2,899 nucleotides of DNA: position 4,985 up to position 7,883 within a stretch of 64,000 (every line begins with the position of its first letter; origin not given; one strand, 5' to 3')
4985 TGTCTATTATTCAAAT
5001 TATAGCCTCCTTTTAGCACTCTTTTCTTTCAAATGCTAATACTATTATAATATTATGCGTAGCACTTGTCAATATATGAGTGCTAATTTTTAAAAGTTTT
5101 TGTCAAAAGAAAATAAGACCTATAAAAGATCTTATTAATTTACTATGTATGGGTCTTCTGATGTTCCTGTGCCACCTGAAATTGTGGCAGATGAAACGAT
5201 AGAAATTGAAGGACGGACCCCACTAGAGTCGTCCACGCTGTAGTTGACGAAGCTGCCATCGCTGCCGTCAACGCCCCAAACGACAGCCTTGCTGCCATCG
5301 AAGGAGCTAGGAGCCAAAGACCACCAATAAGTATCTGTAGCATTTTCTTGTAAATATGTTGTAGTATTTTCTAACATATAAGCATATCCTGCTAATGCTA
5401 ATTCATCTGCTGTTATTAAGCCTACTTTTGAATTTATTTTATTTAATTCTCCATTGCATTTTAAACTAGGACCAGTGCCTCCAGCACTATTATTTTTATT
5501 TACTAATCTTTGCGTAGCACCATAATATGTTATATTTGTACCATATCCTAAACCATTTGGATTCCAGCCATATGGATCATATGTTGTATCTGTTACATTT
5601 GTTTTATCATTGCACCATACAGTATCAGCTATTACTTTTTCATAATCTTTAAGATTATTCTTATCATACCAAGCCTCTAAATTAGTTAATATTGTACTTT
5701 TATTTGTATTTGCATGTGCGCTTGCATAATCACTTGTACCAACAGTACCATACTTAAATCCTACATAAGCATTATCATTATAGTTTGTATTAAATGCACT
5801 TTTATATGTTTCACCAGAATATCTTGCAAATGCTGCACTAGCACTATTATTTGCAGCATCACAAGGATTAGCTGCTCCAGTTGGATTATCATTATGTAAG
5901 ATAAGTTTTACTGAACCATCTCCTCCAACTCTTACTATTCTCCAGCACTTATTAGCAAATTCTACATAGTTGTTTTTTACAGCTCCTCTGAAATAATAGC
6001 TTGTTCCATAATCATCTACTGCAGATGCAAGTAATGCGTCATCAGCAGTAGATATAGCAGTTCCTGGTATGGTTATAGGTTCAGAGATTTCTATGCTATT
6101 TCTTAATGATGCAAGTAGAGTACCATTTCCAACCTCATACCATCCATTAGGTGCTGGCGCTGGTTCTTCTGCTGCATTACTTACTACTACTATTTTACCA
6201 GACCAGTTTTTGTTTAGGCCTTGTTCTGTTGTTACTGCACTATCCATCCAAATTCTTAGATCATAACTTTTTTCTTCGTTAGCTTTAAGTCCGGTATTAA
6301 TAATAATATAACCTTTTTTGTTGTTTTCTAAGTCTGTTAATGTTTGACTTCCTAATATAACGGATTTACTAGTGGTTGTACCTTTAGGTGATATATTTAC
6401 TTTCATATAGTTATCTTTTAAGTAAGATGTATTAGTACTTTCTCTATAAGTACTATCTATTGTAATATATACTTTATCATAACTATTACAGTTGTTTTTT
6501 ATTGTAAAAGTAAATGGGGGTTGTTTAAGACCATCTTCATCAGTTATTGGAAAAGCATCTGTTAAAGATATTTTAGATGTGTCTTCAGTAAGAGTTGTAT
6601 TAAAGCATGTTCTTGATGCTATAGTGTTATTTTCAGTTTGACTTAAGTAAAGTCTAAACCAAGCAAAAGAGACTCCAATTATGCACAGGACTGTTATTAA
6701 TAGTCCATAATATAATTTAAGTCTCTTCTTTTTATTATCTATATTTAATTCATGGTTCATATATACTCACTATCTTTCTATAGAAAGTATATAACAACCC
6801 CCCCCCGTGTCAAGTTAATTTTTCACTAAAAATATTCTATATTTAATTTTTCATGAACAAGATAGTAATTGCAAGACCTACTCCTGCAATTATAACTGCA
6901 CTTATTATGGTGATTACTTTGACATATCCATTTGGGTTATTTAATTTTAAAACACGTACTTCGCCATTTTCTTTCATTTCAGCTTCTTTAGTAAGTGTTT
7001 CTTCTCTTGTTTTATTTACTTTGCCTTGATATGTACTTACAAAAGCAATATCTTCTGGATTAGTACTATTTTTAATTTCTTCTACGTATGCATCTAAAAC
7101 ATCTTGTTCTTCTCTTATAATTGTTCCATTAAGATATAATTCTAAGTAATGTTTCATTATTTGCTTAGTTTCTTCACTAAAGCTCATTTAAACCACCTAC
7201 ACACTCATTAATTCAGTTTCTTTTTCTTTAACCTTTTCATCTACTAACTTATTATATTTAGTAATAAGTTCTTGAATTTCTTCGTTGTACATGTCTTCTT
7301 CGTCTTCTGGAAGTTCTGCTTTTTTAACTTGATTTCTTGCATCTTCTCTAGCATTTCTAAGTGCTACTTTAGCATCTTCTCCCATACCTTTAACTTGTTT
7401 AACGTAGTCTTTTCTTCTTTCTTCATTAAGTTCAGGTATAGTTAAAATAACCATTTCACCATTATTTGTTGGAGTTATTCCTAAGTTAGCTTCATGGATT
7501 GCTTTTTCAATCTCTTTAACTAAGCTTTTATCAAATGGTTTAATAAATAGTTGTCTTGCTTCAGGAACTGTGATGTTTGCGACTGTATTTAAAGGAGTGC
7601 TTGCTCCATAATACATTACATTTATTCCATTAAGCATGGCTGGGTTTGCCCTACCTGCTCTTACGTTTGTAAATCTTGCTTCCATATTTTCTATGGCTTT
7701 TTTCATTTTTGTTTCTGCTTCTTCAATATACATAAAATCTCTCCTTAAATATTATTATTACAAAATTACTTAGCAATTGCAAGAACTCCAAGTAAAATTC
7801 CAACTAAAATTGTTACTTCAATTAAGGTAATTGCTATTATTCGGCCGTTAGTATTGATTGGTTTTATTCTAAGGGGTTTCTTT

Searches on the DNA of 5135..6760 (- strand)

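Call 80: search_rna_families(sources=[L022, L025, L029, L032, L033, L037, L043, L081, L088, L096, L024, L040], threshold=gathering)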
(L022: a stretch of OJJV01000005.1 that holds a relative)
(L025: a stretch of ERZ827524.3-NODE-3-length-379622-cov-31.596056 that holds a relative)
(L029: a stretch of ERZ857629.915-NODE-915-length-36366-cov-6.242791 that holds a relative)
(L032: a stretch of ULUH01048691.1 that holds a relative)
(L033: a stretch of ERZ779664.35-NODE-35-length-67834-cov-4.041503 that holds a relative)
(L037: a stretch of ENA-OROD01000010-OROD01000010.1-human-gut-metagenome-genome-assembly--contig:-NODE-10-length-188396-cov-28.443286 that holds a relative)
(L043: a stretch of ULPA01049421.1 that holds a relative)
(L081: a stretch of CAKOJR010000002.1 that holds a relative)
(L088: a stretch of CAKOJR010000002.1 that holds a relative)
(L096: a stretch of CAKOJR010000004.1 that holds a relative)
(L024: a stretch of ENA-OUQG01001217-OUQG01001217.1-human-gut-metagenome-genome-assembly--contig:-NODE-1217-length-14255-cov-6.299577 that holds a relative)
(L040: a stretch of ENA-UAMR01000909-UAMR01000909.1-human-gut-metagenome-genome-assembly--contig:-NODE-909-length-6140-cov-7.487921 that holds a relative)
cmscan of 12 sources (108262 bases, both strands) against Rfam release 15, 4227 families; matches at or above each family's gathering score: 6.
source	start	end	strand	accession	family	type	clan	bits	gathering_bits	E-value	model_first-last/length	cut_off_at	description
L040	2991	3192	-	RF00230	T-box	Cis-reg; leader;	-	99.3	93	1.9e-20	1-219/219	no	T-box leader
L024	3396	3597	-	RF00230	T-box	Cis-reg; leader;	-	98.6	93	2.9e-20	1-219/219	no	T-box leader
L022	7084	7175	+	RF03040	PGK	Cis-reg;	-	81.7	50.8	4.1e-09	1-92/92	no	PGK RNA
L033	1164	1255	-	RF03040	PGK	Cis-reg;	-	81.7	50.8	4.1e-09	1-92/92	no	PGK RNA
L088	2788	2861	+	RF00005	tRNA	Gene; tRNA;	CL00001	68.4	29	1.5e-12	1-71/71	no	tRNA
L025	11370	11440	-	RF00005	tRNA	Gene; tRNA;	CL00001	60.4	29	2.3e-10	1-71/71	no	tRNA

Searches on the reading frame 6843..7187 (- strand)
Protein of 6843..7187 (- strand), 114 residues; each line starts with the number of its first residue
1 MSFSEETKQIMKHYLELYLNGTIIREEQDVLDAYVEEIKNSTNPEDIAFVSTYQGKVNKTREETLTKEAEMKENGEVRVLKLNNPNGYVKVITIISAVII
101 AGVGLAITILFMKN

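Call 7: search_protein_families(library=pfam, proteins=[window:6843-7187:-], max_evalue=0.01)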
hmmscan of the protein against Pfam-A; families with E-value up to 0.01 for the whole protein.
window:6843-7187:- (114 aa): 2 families
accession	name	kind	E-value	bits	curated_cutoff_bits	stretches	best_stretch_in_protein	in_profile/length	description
PF20230.4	DUF6588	-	0.0036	16.9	27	1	6-106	64-157/319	Family of unknown function (DUF6588)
PF09205.15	DUF1955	-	0.0038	17.5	26.4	1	9-69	83-144/159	Domain of unknown function (DUF1955)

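Call 12: search_protein_families(library=ncbifam, proteins=[window:6843-7187:-], max_evalue=0.01)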
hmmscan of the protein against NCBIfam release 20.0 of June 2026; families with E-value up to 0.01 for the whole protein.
window:6843-7187:- (114 aa): 0 families

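Call 17: find_encoding_contigs(protein=window:6843-7187:-, flank=2500, max_places=10)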
Protein window:6843-7187:- (114 aa): 24 contigs read that carry it; 10 places shown.
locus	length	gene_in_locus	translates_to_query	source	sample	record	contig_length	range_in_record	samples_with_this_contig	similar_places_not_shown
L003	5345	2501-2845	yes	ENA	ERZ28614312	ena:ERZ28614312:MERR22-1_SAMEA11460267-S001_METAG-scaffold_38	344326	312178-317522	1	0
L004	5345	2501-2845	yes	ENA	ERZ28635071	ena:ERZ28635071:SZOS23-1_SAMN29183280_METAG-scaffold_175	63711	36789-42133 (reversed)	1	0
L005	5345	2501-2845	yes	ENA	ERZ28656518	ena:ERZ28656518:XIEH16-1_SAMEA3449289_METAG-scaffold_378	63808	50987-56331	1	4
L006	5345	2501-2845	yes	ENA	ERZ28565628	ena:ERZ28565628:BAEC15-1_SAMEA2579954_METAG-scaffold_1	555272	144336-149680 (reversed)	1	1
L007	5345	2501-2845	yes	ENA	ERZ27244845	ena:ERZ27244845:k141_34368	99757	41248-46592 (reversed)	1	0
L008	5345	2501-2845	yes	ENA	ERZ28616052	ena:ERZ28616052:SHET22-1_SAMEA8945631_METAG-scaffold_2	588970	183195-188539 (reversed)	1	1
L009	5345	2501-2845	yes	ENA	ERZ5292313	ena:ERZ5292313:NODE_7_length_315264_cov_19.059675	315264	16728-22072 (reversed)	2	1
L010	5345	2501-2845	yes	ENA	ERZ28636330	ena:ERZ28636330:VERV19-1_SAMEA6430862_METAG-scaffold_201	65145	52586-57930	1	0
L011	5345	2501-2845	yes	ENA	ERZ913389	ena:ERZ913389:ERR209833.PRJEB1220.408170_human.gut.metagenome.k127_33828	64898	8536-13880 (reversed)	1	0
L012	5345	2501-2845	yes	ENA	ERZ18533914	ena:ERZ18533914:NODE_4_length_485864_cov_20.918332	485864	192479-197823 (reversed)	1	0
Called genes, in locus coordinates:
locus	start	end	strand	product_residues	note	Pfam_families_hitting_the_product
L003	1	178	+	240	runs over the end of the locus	PF01476:LysM (weak)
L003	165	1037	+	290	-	-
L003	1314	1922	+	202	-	-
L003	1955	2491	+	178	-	PF01765:RRF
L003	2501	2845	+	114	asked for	-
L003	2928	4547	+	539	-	-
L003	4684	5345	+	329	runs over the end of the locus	PF03444:WHD_HrcA (faint), PF08220:HTH_DeoR (faint), PF08279:HTH_11 (faint), PF01628:HrcA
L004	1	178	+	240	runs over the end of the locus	PF01476:LysM (weak)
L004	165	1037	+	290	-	-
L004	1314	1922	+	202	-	-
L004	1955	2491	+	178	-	PF01765:RRF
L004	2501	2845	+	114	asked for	-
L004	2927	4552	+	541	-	-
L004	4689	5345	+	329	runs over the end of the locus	PF03444:WHD_HrcA (faint), PF08220:HTH_DeoR (faint), PF08279:HTH_11 (faint), PF01628:HrcA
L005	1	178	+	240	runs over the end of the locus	PF01476:LysM (weak)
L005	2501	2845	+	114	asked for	-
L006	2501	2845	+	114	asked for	-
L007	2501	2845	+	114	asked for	-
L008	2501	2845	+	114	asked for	-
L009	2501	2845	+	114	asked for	-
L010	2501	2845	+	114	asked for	-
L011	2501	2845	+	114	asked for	-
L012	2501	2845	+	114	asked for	-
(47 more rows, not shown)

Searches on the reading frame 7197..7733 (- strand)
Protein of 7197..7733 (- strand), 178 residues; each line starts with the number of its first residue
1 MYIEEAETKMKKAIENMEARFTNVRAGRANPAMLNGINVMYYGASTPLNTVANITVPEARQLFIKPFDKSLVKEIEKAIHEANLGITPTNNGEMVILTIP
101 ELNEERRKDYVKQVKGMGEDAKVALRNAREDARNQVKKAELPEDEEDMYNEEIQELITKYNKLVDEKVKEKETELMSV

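Call 7: search_protein_families(library=pfam, proteins=[window:7197-7733:-], max_evalue=0.01)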
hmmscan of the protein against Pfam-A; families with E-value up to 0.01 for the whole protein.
window:7197-7733:- (178 aa): 1 family
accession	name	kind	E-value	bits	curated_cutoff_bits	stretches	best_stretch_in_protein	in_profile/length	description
PF01765.24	RRF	-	1.6e-58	197.6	29.7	1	18-176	2-164/164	Ribosome recycling factor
